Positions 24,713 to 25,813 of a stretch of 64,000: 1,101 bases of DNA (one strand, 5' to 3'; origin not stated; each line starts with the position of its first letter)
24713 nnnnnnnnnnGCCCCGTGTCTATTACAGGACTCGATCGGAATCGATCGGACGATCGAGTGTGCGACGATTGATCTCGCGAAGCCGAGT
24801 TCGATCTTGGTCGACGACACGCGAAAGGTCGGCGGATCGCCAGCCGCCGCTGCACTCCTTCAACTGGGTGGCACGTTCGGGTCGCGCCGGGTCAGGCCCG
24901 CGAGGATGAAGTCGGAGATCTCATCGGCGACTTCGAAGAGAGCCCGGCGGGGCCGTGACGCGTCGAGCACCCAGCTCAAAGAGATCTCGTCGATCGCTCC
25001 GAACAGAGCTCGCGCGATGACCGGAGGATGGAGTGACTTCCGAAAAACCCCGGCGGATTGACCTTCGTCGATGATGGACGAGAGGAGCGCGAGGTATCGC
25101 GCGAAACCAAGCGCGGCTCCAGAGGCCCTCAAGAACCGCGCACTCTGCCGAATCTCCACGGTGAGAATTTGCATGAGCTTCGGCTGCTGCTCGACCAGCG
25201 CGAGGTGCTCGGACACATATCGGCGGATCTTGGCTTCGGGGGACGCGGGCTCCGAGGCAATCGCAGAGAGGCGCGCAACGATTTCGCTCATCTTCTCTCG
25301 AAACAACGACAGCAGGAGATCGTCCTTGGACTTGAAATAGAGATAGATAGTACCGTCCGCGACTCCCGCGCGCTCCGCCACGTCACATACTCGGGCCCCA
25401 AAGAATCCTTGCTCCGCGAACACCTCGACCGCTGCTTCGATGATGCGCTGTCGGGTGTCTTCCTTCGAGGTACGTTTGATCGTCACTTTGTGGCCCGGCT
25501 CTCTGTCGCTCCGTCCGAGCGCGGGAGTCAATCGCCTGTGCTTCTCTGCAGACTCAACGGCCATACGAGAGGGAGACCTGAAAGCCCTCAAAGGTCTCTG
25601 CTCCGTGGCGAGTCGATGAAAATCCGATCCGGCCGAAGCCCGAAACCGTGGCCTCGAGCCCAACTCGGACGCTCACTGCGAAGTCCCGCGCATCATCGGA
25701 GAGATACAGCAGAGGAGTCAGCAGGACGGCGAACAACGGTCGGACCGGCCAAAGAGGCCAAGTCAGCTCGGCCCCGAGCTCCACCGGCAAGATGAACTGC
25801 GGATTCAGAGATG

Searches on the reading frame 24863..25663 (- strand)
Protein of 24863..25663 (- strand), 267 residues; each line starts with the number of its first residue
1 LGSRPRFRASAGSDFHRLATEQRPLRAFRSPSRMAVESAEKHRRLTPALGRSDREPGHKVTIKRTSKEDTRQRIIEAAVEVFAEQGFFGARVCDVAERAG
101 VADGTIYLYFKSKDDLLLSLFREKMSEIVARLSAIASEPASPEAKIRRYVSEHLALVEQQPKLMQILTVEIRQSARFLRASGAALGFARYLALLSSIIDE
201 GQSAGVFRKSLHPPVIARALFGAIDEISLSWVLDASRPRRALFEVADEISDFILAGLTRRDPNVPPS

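Call 71: search_protein_families(library=pfam, proteins=[window:24863-25663:-], max_evalue=0.00001)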
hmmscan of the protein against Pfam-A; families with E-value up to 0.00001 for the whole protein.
window:24863-25663:- (267 aa): 4 families
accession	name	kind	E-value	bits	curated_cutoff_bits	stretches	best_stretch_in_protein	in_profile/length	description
PF08359.16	TetR_C_4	-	9.5e-19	68.3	21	1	121-255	1-132/133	YsiA-like protein, C-terminal region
PF00440.29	TetR_N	-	1.5e-16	60.3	24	1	74-119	1-46/47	Bacterial regulatory proteins, tetR family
PF17932.6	TetR_C_24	-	3.7e-08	34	26.4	1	140-228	2-88/114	Tetracyclin repressor-like, C-terminal domain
PF17938.6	TetR_C_29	-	3.9e-06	27.4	26.2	1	142-213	1-73/119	Tetracyclin repressor-like, C-terminal domain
